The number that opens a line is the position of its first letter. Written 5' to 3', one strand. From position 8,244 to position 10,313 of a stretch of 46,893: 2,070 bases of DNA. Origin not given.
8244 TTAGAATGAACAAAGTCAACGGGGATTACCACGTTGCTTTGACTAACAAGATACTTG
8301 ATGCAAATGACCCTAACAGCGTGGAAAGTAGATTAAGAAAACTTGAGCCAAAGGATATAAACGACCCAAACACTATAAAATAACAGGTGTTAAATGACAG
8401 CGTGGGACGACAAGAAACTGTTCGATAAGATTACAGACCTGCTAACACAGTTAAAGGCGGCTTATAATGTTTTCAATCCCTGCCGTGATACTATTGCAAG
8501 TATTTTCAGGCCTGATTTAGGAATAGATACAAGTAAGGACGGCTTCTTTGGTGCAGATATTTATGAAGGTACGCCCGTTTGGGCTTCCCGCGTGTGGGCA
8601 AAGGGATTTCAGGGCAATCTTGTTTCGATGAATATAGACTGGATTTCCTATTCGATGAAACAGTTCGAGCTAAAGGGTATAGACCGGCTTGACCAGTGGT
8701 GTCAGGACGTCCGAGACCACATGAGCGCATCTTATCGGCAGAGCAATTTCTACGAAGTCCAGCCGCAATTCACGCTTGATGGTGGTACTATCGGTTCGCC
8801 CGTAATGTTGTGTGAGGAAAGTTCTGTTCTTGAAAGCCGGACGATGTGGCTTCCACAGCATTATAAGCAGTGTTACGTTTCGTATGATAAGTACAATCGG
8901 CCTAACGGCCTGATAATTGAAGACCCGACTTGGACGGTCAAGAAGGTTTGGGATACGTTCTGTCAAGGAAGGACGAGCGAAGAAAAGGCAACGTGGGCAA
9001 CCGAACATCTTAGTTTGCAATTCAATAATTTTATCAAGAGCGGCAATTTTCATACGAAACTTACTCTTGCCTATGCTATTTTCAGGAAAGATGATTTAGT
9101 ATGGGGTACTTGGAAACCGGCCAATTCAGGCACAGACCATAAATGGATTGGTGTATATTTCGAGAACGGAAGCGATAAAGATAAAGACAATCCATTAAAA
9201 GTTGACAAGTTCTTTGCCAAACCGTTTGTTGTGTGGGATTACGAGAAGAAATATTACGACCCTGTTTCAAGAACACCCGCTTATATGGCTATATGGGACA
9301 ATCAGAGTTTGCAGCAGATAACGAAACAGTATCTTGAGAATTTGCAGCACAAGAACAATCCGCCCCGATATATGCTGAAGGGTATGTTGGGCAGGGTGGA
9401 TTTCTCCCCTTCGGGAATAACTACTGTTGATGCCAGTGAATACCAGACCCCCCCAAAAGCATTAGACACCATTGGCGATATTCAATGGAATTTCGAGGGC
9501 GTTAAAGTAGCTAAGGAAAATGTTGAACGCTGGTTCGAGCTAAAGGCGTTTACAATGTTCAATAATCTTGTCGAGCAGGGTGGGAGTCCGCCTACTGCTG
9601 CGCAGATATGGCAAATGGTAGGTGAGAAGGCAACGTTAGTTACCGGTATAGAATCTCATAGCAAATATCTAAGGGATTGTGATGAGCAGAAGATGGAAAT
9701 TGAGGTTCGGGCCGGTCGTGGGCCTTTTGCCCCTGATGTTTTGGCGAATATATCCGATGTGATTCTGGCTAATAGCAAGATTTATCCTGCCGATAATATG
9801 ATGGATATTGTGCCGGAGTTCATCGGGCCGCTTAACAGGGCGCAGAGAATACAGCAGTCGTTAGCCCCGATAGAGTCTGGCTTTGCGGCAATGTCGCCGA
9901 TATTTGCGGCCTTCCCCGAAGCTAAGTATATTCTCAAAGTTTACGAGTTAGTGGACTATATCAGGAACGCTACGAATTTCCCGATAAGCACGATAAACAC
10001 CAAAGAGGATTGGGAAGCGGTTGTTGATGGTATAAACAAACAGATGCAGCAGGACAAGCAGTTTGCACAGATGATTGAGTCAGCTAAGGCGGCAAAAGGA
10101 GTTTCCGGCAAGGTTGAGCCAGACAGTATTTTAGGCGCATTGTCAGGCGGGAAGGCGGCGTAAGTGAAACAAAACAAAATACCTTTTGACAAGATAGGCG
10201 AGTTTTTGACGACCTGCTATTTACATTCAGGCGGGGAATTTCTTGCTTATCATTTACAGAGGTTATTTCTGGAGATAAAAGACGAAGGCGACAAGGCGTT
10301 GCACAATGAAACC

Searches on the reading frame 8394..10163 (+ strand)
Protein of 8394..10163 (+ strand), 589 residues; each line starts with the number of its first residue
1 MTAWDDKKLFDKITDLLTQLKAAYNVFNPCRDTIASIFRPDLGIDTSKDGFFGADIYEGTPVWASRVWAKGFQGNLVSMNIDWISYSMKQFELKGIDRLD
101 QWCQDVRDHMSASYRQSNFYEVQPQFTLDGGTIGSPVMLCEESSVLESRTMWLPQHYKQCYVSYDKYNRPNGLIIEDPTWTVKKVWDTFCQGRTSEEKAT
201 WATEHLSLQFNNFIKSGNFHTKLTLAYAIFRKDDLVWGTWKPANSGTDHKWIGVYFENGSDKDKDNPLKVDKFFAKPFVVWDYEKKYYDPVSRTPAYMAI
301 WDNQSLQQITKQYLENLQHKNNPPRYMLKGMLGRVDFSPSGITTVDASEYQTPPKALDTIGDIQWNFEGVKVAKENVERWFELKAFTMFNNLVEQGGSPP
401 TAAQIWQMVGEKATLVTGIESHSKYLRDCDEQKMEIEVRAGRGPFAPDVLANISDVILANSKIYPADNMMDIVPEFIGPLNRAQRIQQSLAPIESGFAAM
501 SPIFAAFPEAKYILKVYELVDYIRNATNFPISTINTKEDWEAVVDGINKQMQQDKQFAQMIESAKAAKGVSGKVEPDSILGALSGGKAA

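Call 11: search_protein_families(library=phrogs, proteins=[window:8394-10163:+], max_evalue=0.01)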
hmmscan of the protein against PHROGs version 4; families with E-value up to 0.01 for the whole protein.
window:8394-10163:+ (589 aa): 3 families
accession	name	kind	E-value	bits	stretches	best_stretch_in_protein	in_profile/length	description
phrog_332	-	connector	7.7e-31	108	1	10-574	11-545/560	head-tail adaptor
phrog_21528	-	unknown function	3.2e-06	27.8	1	54-144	54-144/224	-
phrog_21643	-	unknown function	2.2e-05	24.7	1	329-567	28-245/268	-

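Call 12: search_protein_families(library=pfam, proteins=[window:8394-10163:+], max_evalue=0.01)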
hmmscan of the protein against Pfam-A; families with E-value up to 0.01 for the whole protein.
window:8394-10163:+ (589 aa): 1 family
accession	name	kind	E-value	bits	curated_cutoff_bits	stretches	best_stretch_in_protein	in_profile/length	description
PF12236.14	Head-tail_con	-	1.1e-27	97.1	27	1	19-532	10-487/489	Bacteriophage head to tail connecting protein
